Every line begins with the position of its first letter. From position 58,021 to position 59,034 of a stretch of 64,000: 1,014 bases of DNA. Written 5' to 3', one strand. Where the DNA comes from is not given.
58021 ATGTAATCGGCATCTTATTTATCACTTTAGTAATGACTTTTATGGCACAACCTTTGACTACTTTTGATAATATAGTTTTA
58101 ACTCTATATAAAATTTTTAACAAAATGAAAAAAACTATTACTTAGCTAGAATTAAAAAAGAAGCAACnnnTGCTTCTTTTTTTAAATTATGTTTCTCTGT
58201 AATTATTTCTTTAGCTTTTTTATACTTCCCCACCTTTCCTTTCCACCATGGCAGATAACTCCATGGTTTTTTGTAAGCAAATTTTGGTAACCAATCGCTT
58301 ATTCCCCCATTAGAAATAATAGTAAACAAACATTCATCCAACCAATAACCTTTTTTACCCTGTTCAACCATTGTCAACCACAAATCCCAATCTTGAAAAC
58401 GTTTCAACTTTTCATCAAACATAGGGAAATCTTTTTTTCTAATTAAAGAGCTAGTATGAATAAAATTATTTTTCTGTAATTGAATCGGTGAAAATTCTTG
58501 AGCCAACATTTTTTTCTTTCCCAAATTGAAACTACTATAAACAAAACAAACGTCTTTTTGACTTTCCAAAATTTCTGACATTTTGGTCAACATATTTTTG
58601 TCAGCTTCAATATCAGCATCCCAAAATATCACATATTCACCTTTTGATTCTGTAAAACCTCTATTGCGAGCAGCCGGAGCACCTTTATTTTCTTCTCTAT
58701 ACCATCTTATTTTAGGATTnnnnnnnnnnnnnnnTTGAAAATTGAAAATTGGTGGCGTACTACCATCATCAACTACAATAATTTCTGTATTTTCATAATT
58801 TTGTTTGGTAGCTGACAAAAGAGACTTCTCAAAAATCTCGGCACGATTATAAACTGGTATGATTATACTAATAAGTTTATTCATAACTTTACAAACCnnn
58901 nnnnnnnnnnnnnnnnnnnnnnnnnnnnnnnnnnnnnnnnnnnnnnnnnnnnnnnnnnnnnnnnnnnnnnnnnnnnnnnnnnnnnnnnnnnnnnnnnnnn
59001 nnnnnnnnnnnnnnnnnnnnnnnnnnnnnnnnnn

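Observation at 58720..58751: Perfect heptanucleotide tandem repeat inside a GT2 glycosyltransferase ORF: candidate phase-variable surface glycosylation switch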

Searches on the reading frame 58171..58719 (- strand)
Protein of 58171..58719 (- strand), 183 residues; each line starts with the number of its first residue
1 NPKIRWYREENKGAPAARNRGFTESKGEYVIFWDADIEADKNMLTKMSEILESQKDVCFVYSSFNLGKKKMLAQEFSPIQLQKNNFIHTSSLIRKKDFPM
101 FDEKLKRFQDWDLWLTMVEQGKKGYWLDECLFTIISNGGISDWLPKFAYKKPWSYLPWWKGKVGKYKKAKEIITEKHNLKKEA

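Call 62: list_cluster_members(proteins=[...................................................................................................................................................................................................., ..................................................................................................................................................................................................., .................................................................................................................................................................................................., window:58171-58632:-, window:58171-58593:-, window:58171-58590:-, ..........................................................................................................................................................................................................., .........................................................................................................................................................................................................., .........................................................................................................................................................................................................])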
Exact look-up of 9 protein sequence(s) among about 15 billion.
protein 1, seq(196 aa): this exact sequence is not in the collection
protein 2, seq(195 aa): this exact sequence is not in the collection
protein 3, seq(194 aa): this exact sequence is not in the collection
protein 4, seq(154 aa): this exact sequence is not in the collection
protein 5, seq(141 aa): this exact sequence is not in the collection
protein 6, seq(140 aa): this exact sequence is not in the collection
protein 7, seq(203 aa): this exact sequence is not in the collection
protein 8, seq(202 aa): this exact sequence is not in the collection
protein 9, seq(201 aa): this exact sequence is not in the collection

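Call 70: find_homologous_proteins(query=window:58171-58719:-, max_evalue=1e-40)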
Query seq(183 aa) (183 aa): 817 proteins with E <= 1e-40 among 1243 candidates; the best 120 are listed.
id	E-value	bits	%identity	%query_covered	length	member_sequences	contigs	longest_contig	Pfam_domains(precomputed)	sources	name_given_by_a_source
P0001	5.0e-121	419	100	100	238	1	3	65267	PF10111.15,PF00535.33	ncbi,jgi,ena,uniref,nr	ncbi:MAG: hypothetical protein COY69_02740 [Candidatus Magasanikbacteria bacterium CG_4_10_14_0_8_um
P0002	3.3e-101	355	85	99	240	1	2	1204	PF10111.15,PF13641.13,PF00535.33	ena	-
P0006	2.1e-89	316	77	100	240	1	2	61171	PF10111.15,PF13641.13,PF00535.33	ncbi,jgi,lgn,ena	ncbi:MAG: glycosyltransferase family A protein [Candidatus Magasanikbacteria bacterium]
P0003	7.4e-89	315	77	97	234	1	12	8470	PF10111.15,PF00535.33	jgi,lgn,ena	-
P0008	3.3e-87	309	76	97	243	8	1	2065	PF10111.15,PF13641.13,PF00535.33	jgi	-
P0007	1.2e-86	307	76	98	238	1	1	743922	PF10111.15,PF00535.33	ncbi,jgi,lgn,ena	ncbi:MAG: glycosyltransferase family A protein [Candidatus Magasanikbacteria bacterium]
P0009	7.3e-86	305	73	98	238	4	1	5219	PF10111.15,PF13506.14,PF13641.13,PF00535.33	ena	-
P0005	3.7e-85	302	73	98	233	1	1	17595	PF10111.15,PF00535.33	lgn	-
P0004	6.6e-85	302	72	98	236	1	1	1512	PF10111.15,PF13506.14,PF13641.13,PF00535.33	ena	-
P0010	9.1e-85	301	74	97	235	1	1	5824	PF10111.15,PF13641.13,PF00535.33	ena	-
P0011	2.1e-83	297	74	98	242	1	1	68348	PF10111.15,PF00535.33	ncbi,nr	ncbi:MAG: glycosyltransferase family A protein [Patescibacteria group bacterium]|nr:glycosyltransfer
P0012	2.6e-82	293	72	98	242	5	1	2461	PF10111.15,PF00535.33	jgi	-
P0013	1.5e-75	271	65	98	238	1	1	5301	PF10111.15,PF00535.33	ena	-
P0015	3.6e-68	247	62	96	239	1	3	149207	PF10111.15,PF13641.13,PF00535.33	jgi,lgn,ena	-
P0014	2.6e-67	244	61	97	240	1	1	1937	PF10111.15,PF13641.13,PF00535.33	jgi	-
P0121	9.4e-61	223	56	98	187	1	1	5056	PF10111.15,PF00535.33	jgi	jgi:glycosyltransferase involved in cell wall biosynthesis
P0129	3.6e-58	214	57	95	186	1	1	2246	PF10111.15,PF00535.33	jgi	jgi:glycosyltransferase involved in cell wall biosynthesis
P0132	1.5e-57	212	55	96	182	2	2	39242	PF10111.15,PF00535.33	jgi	-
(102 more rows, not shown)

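Call 72: find_encoding_contigs(protein=P0132, flank=2500, max_places=3)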
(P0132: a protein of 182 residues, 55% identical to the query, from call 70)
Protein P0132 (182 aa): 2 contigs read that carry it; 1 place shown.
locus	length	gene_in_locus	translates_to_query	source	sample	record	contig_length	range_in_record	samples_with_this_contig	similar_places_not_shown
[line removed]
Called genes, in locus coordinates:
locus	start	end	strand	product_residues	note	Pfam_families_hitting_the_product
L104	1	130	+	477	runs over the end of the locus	PF01943:Polysacc_synt, PF13440:Polysacc_synt_3, PF01554:MatE (weak)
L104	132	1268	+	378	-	PF13439:Glyco_transf_4, PF13477:Glyco_trans_4_2, PF13579:Glyco_trans_4_4, PF00534:Glycos_transf_1, PF20706:GT4-conflict (weak), PF13692:Glyco_trans_1_4, PF13524:Glyco_trans_1_2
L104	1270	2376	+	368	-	PF07690:MFS_1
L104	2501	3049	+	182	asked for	PF00535:Glycos_transf_2, PF10111:Glyco_tranf_2_2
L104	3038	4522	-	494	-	PF04932:Wzy_C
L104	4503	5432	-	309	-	PF00551:Formyl_trans_N, PF02911:Formyl_trans_C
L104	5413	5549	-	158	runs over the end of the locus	PF01327:Pep_deformylase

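Call 73: find_encoding_contigs(protein=P0121, flank=2500, max_places=2)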
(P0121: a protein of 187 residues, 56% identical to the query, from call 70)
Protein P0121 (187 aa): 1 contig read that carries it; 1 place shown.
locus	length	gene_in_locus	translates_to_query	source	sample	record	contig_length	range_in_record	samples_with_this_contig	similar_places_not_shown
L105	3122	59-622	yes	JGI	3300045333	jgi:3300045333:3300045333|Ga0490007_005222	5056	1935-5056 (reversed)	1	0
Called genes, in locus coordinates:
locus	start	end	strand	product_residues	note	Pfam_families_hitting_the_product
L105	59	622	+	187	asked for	PF00535:Glycos_transf_2, PF10111:Glyco_tranf_2_2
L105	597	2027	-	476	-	PF04932:Wzy_C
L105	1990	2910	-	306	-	PF00551:Formyl_trans_N, PF02911:Formyl_trans_C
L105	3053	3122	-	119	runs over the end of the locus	PF01327:Pep_deformylase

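Call 74: find_encoding_contigs(protein=P0129, flank=2500, max_places=2)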
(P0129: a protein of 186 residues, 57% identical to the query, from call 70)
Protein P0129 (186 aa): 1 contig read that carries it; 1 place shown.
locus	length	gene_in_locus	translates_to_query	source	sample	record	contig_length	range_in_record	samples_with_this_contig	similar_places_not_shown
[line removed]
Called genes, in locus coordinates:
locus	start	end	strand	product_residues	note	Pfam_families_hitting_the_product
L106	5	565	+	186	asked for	PF00535:Glycos_transf_2, PF10111:Glyco_tranf_2_2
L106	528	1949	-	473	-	PF04932:Wzy_C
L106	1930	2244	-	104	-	?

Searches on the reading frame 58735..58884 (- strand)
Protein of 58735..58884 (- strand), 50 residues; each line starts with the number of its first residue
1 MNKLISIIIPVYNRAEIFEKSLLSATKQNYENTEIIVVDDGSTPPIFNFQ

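Call 27: list_cluster_members(proteins=[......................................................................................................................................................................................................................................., window:58735-58884:-, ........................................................, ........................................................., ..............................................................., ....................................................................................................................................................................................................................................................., P0004, P0014, P0003, P0016])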
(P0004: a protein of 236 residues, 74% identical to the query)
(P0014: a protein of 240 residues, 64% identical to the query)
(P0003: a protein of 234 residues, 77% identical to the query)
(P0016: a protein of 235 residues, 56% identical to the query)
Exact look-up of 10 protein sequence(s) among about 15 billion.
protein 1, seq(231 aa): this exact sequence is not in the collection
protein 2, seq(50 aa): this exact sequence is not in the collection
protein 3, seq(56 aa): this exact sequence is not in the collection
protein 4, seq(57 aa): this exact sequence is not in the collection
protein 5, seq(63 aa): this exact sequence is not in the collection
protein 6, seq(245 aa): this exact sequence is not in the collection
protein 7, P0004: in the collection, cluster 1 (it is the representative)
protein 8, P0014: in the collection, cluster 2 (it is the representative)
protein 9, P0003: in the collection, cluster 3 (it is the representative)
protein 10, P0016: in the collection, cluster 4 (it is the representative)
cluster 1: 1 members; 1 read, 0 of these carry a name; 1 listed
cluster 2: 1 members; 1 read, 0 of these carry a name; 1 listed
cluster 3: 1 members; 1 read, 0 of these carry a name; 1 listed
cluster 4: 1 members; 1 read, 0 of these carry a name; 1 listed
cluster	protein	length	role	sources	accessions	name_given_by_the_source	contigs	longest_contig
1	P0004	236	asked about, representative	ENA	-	-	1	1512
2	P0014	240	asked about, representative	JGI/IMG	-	-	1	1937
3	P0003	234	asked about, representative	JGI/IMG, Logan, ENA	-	-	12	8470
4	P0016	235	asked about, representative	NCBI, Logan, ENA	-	-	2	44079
